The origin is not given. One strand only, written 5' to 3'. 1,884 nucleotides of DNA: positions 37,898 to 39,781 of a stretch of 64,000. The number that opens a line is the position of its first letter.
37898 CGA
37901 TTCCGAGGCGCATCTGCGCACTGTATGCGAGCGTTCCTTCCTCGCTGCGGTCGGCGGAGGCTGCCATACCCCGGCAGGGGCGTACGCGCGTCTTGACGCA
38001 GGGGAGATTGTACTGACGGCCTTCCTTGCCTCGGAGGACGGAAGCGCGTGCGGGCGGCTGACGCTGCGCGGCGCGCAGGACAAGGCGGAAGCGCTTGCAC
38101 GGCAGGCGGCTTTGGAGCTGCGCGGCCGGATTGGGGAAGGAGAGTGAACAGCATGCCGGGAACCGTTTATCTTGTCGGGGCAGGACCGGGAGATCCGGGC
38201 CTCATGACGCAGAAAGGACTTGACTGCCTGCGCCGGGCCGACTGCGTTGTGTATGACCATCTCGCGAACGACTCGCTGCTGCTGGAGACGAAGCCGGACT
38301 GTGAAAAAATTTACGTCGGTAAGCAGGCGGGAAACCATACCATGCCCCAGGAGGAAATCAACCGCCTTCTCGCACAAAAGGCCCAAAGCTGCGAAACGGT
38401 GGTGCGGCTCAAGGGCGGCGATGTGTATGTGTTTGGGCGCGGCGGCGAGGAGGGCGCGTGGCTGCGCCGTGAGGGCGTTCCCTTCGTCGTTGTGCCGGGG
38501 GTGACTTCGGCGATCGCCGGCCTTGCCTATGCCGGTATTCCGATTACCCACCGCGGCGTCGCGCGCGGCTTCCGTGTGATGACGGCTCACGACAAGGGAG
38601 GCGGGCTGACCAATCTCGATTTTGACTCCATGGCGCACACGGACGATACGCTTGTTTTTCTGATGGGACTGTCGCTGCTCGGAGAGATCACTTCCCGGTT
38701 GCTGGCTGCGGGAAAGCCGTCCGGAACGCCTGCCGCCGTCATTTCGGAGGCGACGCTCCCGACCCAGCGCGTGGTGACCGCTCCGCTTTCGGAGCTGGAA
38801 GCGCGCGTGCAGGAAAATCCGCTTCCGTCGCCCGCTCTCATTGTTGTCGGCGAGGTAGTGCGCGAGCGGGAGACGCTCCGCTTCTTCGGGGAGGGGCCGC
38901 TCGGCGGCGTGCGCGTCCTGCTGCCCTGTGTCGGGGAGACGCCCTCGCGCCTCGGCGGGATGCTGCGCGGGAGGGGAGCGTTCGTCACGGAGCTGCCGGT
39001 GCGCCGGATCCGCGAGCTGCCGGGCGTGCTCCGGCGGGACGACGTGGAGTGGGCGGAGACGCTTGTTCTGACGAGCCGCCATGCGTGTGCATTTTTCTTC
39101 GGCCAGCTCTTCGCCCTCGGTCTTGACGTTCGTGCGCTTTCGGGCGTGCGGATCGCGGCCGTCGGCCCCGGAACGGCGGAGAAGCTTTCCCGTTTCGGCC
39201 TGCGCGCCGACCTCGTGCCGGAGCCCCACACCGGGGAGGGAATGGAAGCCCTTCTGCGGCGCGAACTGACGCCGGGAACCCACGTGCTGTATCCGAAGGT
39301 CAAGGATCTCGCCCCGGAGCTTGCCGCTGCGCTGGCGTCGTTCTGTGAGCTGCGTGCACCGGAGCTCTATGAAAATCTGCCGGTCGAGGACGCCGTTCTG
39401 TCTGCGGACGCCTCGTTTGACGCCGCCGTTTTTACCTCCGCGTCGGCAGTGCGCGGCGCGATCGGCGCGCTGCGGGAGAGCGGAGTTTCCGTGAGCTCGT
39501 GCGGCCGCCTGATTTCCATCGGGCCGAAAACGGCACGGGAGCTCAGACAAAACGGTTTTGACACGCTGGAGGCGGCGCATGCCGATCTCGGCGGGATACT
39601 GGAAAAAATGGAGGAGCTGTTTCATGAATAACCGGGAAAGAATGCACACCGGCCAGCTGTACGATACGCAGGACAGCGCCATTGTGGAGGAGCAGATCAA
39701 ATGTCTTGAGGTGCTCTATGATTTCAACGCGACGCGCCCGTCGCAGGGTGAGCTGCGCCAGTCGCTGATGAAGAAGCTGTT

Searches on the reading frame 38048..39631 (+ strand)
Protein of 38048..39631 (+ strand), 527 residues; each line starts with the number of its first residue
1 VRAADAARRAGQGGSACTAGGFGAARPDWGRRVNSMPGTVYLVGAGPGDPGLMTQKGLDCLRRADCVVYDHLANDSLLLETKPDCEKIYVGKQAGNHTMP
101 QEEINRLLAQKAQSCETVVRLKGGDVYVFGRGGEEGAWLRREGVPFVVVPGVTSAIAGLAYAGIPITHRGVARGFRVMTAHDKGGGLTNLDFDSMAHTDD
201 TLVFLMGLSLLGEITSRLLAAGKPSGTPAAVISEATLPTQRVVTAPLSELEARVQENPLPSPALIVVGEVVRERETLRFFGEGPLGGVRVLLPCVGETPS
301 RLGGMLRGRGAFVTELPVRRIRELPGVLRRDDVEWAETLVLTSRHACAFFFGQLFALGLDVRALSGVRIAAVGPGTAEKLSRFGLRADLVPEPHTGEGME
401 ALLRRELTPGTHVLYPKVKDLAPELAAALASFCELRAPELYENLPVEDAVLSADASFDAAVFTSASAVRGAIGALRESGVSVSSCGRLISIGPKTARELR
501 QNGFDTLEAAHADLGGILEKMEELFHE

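Call 54: search_protein_families(library=pfam, proteins=[window:38048-39631:+], max_evalue=0.00001)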
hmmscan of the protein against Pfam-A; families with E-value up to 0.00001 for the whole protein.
window:38048-39631:+ (527 aa): 2 families
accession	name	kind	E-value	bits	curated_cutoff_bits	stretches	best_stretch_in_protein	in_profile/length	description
PF00590.25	TP_methylase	-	1.3e-47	162.9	27.8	1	39-250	1-211/212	Tetrapyrrole (Corrin/Porphyrin) Methylases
PF02602.20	HEM4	-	6.5e-34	117.5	27.5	1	305-518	6-230/231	Uroporphyrinogen-III synthase HemD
